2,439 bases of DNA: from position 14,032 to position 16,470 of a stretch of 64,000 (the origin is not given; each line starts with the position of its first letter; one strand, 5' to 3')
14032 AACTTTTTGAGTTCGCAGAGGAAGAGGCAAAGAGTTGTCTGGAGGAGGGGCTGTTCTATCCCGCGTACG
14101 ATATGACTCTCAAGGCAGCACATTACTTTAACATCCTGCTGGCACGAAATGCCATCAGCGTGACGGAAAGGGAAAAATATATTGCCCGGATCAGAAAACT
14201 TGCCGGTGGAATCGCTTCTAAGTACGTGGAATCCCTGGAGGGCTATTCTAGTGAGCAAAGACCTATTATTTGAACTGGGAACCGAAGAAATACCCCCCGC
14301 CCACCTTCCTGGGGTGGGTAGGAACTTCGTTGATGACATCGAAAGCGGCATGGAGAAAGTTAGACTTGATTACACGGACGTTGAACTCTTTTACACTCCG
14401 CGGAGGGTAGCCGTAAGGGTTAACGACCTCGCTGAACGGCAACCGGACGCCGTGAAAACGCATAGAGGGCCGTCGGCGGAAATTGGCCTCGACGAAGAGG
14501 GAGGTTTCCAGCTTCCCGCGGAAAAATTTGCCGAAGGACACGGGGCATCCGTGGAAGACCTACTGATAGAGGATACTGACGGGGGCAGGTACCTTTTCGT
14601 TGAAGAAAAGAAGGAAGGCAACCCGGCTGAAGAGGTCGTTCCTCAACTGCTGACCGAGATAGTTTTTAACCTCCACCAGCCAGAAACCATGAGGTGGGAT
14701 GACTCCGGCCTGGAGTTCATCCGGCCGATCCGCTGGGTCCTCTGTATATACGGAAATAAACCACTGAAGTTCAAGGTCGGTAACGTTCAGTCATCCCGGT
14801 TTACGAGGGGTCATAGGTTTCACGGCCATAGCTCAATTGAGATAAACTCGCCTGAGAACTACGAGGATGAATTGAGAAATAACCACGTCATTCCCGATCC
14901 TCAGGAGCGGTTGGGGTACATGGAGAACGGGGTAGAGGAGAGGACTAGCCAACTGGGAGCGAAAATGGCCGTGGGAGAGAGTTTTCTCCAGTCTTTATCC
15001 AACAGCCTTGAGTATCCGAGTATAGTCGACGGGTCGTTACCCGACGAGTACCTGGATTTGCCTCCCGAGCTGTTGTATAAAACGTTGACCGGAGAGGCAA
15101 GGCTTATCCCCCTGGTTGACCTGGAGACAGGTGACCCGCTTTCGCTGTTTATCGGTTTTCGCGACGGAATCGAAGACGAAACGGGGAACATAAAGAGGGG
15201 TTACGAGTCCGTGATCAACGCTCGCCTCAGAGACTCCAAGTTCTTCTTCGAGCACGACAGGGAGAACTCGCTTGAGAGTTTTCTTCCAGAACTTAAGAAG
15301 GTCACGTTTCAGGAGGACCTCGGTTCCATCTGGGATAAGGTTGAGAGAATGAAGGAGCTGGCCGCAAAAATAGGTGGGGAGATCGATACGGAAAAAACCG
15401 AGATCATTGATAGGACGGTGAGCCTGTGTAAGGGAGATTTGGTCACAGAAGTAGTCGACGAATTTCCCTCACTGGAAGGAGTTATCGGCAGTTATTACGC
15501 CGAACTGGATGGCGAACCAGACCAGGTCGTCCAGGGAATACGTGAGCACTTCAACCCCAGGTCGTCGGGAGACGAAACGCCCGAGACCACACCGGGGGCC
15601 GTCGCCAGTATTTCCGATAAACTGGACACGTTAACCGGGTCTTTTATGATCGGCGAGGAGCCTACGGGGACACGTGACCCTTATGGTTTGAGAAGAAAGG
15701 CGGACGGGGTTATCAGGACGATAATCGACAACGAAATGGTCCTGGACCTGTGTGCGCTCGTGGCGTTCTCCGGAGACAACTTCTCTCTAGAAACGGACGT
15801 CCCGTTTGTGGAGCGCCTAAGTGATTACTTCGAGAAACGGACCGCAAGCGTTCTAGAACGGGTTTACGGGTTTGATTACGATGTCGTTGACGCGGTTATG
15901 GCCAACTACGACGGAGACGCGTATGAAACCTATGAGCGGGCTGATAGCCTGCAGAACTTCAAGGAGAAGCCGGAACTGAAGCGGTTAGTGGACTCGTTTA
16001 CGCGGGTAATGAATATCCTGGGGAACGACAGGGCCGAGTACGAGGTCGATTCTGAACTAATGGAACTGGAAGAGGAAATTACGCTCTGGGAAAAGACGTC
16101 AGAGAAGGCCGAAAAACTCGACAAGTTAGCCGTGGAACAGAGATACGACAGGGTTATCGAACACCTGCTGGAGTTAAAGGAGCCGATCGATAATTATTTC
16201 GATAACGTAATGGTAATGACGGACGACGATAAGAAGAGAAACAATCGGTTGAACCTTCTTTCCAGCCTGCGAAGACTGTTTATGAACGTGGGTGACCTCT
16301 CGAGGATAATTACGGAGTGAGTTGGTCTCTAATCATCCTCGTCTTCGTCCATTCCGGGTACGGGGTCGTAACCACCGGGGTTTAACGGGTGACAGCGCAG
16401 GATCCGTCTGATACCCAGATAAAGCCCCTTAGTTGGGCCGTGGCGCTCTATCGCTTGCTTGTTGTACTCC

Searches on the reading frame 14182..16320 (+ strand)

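Call 73: search_protein_families(library=pfam, proteins=[window:14182-16320:+], max_evalue=1e-8)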
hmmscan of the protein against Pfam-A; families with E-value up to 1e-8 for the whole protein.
window:14182-16320:+ (712 aa): 2 families
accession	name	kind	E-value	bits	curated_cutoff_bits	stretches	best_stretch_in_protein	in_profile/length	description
PF02092.22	tRNA_synt_2f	-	1.5e-164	549.4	29.2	1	28-574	1-536/536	Glycyl-tRNA synthetase beta subunit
PF05746.21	DALR_1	-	3.9e-11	43.5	22.3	1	606-703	5-105/117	DALR anticodon binding domain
